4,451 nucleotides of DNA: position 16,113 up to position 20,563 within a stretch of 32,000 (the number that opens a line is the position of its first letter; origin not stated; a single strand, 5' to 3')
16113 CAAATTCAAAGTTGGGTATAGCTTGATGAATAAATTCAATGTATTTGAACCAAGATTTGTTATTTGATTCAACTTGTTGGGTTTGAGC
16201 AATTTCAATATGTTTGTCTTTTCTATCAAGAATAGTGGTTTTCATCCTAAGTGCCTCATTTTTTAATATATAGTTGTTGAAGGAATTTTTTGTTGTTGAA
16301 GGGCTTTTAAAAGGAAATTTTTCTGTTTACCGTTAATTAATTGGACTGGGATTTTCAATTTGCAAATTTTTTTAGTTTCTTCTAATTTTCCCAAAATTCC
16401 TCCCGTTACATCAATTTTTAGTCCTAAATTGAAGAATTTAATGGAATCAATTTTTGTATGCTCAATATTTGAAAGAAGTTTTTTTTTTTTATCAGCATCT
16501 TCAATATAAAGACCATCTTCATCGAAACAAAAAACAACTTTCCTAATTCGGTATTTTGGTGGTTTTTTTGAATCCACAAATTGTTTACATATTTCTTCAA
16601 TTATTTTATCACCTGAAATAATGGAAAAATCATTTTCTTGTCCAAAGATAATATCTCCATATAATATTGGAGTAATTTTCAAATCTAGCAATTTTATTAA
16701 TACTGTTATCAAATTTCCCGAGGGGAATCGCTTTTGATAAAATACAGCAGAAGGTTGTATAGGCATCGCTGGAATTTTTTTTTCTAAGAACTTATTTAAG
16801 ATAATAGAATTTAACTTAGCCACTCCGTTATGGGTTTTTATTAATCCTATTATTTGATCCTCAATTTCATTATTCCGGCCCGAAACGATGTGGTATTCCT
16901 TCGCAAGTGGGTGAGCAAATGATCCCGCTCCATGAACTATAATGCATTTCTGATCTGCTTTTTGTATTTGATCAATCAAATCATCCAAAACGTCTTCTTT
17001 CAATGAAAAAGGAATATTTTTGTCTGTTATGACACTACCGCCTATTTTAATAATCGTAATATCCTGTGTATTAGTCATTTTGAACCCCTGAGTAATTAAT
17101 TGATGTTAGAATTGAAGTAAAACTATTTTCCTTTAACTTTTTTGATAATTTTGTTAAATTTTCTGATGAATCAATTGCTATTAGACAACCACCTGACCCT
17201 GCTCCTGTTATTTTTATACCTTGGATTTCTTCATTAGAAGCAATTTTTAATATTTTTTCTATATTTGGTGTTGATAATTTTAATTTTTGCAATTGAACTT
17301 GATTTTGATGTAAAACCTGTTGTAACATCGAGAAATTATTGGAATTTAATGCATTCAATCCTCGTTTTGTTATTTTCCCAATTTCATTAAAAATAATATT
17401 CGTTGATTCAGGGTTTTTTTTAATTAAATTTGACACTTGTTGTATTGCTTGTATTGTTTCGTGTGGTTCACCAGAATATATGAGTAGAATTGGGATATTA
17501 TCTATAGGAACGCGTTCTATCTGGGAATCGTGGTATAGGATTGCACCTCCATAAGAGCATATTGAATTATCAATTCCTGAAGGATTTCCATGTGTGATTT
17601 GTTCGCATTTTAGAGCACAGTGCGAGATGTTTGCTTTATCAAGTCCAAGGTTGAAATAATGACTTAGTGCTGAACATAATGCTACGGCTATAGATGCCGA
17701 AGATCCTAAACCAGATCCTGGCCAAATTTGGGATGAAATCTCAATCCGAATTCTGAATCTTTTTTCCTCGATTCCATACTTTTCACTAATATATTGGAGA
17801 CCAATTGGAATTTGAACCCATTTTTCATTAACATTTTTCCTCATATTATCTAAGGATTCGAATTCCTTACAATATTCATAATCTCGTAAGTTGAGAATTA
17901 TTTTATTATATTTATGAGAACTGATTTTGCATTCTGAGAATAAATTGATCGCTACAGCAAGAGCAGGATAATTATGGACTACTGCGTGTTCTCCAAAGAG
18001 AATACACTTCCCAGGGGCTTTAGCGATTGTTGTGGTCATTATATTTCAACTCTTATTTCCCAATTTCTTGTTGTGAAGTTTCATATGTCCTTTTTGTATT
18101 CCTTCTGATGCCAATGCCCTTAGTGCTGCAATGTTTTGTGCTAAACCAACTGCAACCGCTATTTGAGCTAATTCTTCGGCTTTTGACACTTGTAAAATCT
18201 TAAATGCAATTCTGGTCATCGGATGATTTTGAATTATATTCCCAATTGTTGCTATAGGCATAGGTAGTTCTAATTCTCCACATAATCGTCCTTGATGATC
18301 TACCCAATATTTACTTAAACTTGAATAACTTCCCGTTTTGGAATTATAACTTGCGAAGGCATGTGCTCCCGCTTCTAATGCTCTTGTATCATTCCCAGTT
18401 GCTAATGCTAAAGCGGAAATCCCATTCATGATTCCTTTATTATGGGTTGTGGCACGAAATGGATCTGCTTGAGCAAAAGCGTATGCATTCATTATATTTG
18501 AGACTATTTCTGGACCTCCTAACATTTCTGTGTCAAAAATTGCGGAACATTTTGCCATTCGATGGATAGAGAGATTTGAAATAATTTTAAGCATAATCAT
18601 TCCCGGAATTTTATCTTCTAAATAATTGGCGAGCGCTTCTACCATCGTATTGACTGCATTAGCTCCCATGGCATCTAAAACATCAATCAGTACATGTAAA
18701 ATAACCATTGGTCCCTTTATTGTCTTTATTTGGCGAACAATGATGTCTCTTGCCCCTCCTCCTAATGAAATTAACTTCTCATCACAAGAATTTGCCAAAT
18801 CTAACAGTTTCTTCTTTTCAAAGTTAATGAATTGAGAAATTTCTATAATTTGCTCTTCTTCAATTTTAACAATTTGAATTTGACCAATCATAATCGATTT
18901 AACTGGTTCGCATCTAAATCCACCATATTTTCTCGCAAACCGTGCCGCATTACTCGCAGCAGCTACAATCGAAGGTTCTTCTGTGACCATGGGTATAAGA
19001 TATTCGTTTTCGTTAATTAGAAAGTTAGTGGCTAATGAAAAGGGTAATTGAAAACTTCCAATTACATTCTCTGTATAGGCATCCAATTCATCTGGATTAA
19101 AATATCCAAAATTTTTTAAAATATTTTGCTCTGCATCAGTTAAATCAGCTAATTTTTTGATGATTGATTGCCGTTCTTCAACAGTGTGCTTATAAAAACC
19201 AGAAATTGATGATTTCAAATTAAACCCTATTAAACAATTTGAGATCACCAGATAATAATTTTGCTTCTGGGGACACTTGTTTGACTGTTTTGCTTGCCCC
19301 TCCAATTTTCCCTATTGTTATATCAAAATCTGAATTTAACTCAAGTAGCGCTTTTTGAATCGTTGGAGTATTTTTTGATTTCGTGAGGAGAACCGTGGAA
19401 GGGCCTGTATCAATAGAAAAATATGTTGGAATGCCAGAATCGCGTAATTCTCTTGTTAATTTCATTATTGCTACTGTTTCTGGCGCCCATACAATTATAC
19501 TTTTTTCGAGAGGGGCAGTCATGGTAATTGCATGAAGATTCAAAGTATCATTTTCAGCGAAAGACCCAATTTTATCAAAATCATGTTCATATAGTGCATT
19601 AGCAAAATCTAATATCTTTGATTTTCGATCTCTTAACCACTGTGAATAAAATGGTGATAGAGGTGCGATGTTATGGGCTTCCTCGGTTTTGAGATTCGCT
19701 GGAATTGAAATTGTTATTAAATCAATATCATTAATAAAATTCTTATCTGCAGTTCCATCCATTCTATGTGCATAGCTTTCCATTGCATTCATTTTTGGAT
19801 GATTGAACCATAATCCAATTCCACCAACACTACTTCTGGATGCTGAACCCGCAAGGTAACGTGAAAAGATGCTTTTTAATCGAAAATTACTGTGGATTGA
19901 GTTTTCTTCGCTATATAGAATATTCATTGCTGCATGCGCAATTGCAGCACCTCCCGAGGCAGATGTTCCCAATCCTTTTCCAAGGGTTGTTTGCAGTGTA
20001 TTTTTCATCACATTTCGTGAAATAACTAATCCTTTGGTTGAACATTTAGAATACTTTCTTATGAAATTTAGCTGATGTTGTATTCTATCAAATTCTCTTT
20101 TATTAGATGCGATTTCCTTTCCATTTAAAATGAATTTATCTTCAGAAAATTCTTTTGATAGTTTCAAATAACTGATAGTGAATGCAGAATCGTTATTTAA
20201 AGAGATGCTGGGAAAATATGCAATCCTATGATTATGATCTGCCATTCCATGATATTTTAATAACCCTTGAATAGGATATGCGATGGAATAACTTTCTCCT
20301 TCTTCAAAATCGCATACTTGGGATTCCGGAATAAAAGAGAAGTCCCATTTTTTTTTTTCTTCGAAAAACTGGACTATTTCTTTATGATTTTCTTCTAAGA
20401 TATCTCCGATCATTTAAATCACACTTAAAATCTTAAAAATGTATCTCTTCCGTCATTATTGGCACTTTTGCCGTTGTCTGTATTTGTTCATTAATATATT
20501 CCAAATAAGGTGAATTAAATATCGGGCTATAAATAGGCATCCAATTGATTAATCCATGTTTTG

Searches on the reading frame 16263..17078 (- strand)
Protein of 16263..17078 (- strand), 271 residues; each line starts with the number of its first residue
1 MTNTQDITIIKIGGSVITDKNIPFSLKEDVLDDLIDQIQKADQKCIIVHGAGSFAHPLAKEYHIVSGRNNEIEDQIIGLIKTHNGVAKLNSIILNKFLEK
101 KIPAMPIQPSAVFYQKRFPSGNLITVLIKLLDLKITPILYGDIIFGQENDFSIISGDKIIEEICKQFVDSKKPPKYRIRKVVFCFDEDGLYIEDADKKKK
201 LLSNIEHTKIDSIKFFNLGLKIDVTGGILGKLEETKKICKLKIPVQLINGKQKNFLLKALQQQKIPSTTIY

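Call 10: search_protein_families(library=pfam, proteins=[window:16263-17078:-], max_evalue=0.001)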
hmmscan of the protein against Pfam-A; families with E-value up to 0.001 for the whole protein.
window:16263-17078:- (271 aa): 1 family
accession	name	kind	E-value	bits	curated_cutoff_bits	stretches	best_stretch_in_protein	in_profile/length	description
PF00696.33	AA_kinase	-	1.1e-27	97.8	24.9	1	7-249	2-234/234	Amino acid kinase family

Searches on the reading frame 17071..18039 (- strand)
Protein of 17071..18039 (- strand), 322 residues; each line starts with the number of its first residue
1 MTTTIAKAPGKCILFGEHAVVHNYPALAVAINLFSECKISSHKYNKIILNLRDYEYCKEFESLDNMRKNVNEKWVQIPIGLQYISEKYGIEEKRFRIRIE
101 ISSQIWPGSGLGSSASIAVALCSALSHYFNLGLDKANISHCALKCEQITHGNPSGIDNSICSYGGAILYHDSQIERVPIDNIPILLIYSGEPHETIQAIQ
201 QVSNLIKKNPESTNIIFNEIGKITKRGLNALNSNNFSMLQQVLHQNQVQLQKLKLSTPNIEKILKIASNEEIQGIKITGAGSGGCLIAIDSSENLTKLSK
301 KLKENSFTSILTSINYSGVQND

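Call 10: search_protein_families(library=pfam, proteins=[window:17071-18039:-], max_evalue=0.001)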
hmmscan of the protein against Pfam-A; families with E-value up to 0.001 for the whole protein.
window:17071-18039:- (322 aa): 3 families
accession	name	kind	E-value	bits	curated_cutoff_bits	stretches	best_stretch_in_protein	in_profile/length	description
PF00288.32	GHMP_kinases_N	-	6e-18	65.3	22.3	1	82-165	8-87/87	GHMP kinases N terminal domain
PF08544.19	GHMP_kinases_C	-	3.2e-09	37.5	21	1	230-304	4-81/85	GHMP kinases C terminal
PF22700.2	MVD-like_N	-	7.3e-05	22.9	27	1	63-142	69-128/157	Diphosphomevalonate decarboxylase-like N-terminal domain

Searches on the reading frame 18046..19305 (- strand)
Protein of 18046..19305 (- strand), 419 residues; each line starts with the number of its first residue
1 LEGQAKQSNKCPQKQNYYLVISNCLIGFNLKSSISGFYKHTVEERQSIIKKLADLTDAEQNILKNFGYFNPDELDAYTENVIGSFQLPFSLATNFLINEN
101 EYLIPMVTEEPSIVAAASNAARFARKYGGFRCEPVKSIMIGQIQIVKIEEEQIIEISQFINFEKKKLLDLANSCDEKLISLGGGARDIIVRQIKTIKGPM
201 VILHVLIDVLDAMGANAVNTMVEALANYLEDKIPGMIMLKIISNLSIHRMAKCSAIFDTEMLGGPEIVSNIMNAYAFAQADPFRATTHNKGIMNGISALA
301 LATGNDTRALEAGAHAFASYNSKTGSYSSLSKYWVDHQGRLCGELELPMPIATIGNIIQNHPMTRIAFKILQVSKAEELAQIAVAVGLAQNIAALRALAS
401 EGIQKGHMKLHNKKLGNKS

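Call 10: search_protein_families(library=pfam, proteins=[window:18046-19305:-], max_evalue=0.001)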
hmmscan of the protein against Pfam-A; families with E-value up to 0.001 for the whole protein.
window:18046-19305:- (419 aa): 1 family
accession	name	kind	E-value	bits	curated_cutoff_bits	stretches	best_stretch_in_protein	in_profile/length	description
PF00368.23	HMG-CoA_red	-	6.2e-100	335.2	27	1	42-411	2-367/368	Hydroxymethylglutaryl-coenzyme A reductase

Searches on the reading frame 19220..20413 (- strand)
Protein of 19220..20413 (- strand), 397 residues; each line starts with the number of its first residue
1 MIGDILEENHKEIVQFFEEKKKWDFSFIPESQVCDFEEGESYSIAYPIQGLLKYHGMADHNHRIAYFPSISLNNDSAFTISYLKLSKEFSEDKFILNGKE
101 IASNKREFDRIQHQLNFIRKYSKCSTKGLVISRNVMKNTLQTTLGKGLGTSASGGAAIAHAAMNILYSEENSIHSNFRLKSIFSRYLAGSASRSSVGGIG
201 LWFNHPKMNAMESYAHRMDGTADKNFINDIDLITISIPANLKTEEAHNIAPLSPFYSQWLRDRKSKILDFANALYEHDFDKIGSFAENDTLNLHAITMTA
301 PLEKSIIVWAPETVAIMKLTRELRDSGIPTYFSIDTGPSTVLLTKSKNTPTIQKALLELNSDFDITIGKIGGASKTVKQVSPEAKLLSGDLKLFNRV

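Call 10: search_protein_families(library=pfam, proteins=[window:19220-20413:-], max_evalue=0.001)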
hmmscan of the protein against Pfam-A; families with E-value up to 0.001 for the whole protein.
window:19220-20413:- (397 aa): 2 families
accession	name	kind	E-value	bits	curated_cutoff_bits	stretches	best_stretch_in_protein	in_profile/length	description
PF22700.2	MVD-like_N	-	2.2e-22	79.8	27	1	45-206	1-150/157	Diphosphomevalonate decarboxylase-like N-terminal domain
PF18376.6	MDD_C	-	0.00043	20.6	23.2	1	265-359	39-133/186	Mevalonate 5-diphosphate decarboxylase C-terminal domain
